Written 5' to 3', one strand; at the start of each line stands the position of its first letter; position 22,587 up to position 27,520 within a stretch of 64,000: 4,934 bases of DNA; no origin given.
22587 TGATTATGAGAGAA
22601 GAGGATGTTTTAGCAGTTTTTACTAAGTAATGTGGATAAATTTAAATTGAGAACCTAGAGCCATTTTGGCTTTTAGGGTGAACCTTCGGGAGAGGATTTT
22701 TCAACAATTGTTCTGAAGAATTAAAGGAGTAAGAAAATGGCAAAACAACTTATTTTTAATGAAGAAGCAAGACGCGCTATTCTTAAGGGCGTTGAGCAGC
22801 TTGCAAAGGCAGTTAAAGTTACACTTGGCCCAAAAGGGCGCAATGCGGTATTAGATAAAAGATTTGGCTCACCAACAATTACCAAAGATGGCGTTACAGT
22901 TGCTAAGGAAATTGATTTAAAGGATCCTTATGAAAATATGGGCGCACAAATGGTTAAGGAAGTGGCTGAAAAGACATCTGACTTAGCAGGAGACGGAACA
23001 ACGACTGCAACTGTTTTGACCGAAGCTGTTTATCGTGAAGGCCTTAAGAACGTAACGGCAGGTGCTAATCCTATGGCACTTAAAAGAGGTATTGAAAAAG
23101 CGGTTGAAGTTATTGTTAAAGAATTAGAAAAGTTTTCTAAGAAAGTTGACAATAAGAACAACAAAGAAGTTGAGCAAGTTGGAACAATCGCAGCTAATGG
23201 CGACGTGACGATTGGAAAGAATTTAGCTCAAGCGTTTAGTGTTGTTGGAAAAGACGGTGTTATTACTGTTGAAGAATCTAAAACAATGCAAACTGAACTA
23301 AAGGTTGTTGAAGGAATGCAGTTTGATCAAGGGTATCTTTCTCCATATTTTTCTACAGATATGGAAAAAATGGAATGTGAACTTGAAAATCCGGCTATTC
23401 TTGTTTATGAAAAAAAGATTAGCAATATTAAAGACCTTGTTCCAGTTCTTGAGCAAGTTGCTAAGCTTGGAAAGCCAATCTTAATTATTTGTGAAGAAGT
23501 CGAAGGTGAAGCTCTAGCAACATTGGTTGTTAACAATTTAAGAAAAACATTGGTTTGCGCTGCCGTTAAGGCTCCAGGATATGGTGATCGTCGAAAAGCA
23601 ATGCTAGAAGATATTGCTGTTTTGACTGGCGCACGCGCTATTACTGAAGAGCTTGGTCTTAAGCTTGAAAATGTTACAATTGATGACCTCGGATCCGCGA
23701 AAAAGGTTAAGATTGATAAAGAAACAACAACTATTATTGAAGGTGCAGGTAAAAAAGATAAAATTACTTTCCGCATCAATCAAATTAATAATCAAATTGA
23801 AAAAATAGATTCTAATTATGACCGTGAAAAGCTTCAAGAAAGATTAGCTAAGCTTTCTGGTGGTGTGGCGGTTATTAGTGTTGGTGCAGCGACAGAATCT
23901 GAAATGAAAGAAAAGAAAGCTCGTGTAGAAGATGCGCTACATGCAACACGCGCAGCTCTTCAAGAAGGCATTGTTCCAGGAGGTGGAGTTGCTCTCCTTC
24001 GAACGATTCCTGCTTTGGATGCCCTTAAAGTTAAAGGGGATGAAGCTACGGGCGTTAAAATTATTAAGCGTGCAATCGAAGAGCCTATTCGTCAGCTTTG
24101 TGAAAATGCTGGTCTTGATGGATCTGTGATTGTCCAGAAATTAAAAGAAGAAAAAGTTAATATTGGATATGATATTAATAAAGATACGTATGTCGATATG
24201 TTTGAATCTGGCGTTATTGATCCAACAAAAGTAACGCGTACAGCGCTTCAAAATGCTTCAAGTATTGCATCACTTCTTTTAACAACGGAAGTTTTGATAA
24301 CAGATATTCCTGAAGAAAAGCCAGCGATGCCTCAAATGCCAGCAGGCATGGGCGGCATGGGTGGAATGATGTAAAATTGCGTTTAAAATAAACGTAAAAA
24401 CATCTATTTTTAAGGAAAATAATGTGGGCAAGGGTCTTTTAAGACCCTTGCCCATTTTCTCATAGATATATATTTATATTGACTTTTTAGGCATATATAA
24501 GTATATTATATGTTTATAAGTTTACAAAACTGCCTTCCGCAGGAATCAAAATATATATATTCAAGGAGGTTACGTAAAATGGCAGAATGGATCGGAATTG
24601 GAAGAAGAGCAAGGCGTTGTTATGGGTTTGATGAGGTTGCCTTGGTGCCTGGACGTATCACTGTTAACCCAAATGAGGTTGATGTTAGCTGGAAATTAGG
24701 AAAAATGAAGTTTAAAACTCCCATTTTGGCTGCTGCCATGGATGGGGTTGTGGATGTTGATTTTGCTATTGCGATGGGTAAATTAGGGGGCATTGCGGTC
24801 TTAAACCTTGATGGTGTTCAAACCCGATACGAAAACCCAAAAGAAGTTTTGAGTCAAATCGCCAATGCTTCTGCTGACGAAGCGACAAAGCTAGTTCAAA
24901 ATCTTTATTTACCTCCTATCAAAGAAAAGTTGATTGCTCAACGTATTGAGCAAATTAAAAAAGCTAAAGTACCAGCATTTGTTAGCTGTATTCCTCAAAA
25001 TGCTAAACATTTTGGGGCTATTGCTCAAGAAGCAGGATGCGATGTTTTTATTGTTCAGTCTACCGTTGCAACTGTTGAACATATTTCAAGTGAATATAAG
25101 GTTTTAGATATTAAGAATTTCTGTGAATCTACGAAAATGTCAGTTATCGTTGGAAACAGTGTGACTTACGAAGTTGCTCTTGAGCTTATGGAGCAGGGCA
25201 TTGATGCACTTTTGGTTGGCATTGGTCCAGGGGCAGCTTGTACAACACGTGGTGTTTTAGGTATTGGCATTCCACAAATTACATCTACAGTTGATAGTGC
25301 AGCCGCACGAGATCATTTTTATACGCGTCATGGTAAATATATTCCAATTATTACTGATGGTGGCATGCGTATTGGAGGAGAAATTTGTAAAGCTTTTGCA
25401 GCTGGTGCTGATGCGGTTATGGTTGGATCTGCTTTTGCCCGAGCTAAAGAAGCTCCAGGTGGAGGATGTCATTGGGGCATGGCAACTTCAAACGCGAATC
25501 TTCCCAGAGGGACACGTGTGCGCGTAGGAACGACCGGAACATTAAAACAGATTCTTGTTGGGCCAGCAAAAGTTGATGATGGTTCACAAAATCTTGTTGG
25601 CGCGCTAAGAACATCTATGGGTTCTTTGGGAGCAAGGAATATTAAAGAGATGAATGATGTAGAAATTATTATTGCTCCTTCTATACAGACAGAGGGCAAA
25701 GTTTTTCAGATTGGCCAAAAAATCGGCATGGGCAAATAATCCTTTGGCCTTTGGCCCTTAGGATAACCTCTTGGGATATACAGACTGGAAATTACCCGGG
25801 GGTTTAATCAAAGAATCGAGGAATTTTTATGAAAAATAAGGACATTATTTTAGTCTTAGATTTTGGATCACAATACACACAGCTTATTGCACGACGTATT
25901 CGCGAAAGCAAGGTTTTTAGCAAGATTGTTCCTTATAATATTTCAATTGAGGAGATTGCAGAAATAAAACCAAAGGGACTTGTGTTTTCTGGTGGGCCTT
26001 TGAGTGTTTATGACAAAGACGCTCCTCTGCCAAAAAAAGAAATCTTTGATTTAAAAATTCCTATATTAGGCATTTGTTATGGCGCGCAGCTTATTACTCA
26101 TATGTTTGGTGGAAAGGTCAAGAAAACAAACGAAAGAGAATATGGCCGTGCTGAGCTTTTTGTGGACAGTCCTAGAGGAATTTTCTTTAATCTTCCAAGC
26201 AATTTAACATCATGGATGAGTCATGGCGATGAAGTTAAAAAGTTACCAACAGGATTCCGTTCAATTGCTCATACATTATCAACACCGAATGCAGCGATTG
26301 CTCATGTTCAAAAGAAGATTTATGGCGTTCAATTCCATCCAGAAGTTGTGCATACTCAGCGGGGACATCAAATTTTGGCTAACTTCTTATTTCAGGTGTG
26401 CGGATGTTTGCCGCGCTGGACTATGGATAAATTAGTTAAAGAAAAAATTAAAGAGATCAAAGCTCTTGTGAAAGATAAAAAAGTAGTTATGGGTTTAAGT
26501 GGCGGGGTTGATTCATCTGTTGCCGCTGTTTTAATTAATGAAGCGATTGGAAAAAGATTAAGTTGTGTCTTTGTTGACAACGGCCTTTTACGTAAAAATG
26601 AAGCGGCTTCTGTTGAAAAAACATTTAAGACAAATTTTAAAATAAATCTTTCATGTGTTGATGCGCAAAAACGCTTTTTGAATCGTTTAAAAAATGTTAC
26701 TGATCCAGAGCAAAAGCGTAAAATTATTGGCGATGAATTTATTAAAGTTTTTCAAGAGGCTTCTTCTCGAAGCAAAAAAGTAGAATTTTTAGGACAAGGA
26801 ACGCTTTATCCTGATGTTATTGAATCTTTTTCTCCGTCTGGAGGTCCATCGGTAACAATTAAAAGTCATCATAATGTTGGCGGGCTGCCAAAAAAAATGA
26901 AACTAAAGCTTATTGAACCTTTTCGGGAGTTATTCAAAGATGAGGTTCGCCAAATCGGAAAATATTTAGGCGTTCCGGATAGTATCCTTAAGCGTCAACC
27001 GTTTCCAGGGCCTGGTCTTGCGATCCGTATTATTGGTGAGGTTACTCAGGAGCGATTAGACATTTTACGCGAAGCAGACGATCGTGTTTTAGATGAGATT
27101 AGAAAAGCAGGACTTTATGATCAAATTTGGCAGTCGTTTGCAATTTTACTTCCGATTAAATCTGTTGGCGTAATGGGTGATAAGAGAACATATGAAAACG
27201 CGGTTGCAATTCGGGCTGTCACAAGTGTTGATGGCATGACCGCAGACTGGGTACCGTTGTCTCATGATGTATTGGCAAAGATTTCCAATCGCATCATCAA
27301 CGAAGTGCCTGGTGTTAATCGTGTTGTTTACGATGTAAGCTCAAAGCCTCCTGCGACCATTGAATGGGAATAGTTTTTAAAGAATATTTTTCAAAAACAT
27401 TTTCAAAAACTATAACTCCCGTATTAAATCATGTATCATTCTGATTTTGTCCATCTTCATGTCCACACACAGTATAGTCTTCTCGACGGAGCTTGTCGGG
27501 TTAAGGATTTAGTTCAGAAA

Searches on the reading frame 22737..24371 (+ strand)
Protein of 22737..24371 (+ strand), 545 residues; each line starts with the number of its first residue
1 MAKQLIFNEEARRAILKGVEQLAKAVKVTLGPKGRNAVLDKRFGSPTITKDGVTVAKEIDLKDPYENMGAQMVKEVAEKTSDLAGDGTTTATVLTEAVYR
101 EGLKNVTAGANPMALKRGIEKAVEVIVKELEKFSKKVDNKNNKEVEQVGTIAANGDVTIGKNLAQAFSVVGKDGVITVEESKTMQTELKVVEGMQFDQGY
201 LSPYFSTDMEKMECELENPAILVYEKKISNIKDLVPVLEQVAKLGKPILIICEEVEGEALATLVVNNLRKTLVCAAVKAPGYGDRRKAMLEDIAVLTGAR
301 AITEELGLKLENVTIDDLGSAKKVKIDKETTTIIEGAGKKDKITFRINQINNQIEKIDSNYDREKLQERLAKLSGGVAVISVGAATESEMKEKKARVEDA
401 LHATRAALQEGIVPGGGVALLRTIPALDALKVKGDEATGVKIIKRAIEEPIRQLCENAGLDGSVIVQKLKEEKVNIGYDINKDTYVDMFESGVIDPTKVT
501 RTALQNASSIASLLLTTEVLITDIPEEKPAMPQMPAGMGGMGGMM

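Call 27: search_protein_families(library=ncbifam, max_evalue=1e-10, proteins=[window:22737-24371:+])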
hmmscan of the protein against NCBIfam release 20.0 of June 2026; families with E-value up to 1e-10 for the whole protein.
window:22737-24371:+ (545 aa): 19 families
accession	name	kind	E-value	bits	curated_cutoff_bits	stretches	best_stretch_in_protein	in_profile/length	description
NF009488.0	PRK12850.1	subfamily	7.1e-253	840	475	1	1-541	2-542/544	chaperonin GroEL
NF009489.0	PRK12851.1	subfamily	2.1e-251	835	464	1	1-536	2-536/541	chaperonin GroEL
NF000592.1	PRK00013.1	subfamily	1.4e-249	829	397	1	2-525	1-524/524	chaperonin GroEL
TIGR02348.1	GroEL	equivalog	1.6e-247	822.2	582.1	1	2-527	1-526/526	chaperonin GroEL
NF009487.0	PRK12849.1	subfamily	1.1e-242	806.2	352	1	1-542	1-541/543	chaperonin GroEL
NF010704.0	PRK14104.1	subfamily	1.7e-225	749.4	1041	1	2-544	3-544/546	chaperonin GroEL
NF038369.1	GroEL3_Chlamy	exception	1.1e-79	268.4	600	1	7-521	8-506/506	variant chaperonin GroEL3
NF038370.1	GroEL2_Chlamy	exception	2.8e-54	184.6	600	1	9-522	9-520/533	variant chaperonin GroEL2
NF041082.2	thermosome_alpha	equivalog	2.9e-34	118.8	450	2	9-184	16-185/519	thermosome subunit alpha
NF041083.2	thermosome_beta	equivalog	4e-34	118.5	400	2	8-182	15-183/520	thermosome subunit beta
TIGR02339.1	thermosome_arch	subfamily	6.6e-33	114.3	671.1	2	9-173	15-175/521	thermosome subunit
TIGR02345.1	chap_CCT_eta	equivalog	4.9e-29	101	669.2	2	18-191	26-197/523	T-complex protein 1 subunit eta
TIGR02347.1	chap_CCT_zeta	equivalog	1.2e-26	93.4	587.15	1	14-197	20-197/531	T-complex protein 1 subunit zeta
TIGR02342.1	chap_CCT_delta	equivalog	2.7e-23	82.3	695.35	1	9-190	8-184/517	T-complex protein 1 subunit delta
TIGR02343.1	chap_CCT_epsi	equivalog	1.2e-22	80.3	710.5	1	9-188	26-201/532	T-complex protein 1 subunit epsilon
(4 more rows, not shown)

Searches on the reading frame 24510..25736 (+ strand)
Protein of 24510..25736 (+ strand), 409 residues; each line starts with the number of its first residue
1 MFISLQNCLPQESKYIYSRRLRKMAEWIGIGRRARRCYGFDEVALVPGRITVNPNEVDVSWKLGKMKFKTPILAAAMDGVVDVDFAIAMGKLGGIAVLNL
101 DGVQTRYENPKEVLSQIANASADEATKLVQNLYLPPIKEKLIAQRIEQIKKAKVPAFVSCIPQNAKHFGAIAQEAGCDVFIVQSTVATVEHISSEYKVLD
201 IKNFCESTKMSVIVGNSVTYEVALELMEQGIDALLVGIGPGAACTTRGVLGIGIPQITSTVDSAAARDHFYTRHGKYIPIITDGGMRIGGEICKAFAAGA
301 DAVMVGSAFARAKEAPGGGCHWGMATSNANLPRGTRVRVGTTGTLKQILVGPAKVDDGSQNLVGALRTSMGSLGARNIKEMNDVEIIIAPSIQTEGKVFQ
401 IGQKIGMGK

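Call 27: search_protein_families(library=ncbifam, max_evalue=1e-10, proteins=[window:24510-25736:+])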
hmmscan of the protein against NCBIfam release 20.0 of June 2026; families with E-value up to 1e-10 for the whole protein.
window:24510-25736:+ (409 aa): 11 families
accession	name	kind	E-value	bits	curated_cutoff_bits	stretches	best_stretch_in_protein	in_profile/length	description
TIGR01304.1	IMP_DH_rel_2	equivalog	4.3e-128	427.6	342.1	1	28-388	3-365/365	GuaB3 family IMP dehydrogenase-related protein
TIGR01302.1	IMP_dehydrog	equivalog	5.4e-47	160.7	481.5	2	150-318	211-368/450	IMP dehydrogenase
NF005311.0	PRK06843.1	equivalog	1.2e-37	129.8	779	1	176-317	165-296/404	inosine 5-monophosphate dehydrogenase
NF005493.0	PRK07107.1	equivalog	1.8e-28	99.4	585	1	173-317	251-392/502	IMP dehydrogenase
NF005869.0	PRK07807.1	equivalog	2.6e-25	89.4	549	1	150-317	214-370/479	GuaB1 family IMP dehydrogenase-related protein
NF052358.1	GMPRedGuaB1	equivalog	2.7e-25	89.5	675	1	173-317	236-370/479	GMP reductase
NF003966.0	PRK05458.1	equivalog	6.3e-25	88.2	344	1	208-389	140-317/327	GMP reductase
NF003470.0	PRK05096.1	equivalog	1.1e-24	87.2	397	1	206-392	147-338/347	GMP reductase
TIGR01306.1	GMP_reduct_2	equivalog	3.6e-22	79.3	465.65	1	201-387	128-311/321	GMP reductase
TIGR01303.1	IMP_DH_rel_1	equivalog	1.2e-21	77.2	562.75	1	173-317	234-368/475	GuaB1 family IMP dehydrogenase-related protein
TIGR01305.1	GMP_reduct_1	equivalog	2.1e-21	76.3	492.15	1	208-386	149-331/343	GMP reductase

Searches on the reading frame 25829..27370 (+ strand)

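Call 27: search_protein_families(library=ncbifam, max_evalue=1e-10, proteins=[window:25829-27370:+])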
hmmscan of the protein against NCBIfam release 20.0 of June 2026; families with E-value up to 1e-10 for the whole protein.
window:25829-27370:+ (514 aa): 24 families
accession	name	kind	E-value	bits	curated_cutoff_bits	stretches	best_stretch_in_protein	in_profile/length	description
NF000848.1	PRK00074.1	equivalog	1.1e-244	812.8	400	1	7-514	1-512/512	glutamine-hydrolyzing GMP synthase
TIGR00884.1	guaA_Cterm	equivalog_domain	5.4e-149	495.6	338.75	1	201-514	1-310/310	glutamine-hydrolyzing GMP synthase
TIGR00888.1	guaA_Nterm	equivalog_domain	3e-77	258.3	172.15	1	7-193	1-187/188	glutamine-hydrolyzing GMP synthase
NF001975.0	PRK00758.1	equivalog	5.9e-52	176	198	1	7-191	4-182/185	GMP synthase subunit A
NF011201.0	PRK14607.1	equivalog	2.2e-26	92.6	670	1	33-191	30-190/534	bifunctional anthranilate synthase component II/anthranilate phosphoribosyltransferase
NF005849.0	PRK07765.1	equivalog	3e-23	82.2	308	1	50-207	49-208/219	aminodeoxychorismate/anthranilate synthase component II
NF005799.0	PRK07649.1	equivalog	1.3e-22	80.3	327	1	37-187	33-185/195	aminodeoxychorismate/anthranilate synthase component II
NF006462.0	PRK08857.1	equivalog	2.3e-21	76.3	345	1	32-188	27-191/193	aminodeoxychorismate/anthranilate synthase component II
NF005946.0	PRK08007.1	equivalog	7.7e-21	74.5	332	1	37-187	33-185/187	aminodeoxychorismate synthase component 2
NF005271.0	PRK06774.1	equivalog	2.8e-19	69.3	340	1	37-187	33-189/191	aminodeoxychorismate synthase component II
NF041322.1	Anth_synII_Halo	equivalog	3.5e-19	69.2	320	1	30-189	24-189/190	anthranilate synthase component II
TIGR00566.1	trpG_papA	subfamily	2.5e-18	66.6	121.05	1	37-187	33-190/192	glutamine amidotransferase of anthranilate synthase or aminodeoxychorismate synthase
NF009475.0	PRK12838.1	equivalog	2.8e-18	66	221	1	5-174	170-336/359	carbamoyl phosphate synthase small subunit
NF010081.0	PRK13566.1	equivalog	7.7e-18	64.1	645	1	6-187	530-717/729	anthranilate synthase component I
NF006562.0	PRK09065.1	equivalog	8.9e-17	61.4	205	1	73-176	87-193/242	glutamine amidotransferase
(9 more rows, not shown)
